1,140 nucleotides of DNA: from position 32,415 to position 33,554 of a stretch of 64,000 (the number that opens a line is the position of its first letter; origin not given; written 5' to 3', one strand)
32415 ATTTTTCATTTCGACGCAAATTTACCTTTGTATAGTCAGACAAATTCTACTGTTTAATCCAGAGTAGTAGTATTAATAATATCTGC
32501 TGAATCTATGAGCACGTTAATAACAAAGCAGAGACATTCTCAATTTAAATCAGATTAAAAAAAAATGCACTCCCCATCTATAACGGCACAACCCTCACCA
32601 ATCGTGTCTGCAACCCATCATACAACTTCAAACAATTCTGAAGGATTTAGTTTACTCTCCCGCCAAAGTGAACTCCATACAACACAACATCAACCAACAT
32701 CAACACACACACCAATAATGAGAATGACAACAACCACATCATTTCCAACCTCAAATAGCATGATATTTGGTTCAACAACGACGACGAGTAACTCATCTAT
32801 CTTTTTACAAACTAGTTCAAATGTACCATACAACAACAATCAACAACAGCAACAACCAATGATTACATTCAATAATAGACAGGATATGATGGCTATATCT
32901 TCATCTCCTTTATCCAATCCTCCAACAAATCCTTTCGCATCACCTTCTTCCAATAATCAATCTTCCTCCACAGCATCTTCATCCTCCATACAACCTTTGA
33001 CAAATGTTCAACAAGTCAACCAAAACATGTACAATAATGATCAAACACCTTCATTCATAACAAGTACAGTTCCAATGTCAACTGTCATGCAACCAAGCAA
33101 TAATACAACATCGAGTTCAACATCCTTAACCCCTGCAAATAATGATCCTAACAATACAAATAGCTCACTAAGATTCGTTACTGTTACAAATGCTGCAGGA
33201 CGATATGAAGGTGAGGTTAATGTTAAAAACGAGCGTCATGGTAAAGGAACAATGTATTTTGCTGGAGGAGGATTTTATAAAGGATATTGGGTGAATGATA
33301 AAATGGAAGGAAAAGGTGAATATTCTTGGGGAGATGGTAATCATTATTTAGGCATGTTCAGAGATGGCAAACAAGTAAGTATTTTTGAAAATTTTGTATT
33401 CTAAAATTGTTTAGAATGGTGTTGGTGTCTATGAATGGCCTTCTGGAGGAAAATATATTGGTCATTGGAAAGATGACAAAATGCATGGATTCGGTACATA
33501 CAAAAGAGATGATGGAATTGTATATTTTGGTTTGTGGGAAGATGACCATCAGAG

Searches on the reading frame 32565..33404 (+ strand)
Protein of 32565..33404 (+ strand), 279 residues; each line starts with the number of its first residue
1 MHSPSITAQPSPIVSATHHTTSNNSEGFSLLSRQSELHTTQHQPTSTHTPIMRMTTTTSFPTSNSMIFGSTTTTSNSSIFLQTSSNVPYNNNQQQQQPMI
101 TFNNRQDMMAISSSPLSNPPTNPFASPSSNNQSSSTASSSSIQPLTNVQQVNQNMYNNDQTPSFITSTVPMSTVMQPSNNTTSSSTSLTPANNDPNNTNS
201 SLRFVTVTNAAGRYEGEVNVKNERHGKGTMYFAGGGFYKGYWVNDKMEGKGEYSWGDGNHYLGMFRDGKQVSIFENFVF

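Call 53: search_protein_families(library=pfam, proteins=[window:32565-33404:+], max_evalue=0.001)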
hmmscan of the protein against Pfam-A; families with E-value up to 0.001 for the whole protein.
window:32565-33404:+ (279 aa): 1 family
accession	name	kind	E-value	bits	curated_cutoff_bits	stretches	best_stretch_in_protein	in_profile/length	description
PF02493.26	MORN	-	1.9e-07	31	22.5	1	238-259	1-22/23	MORN repeat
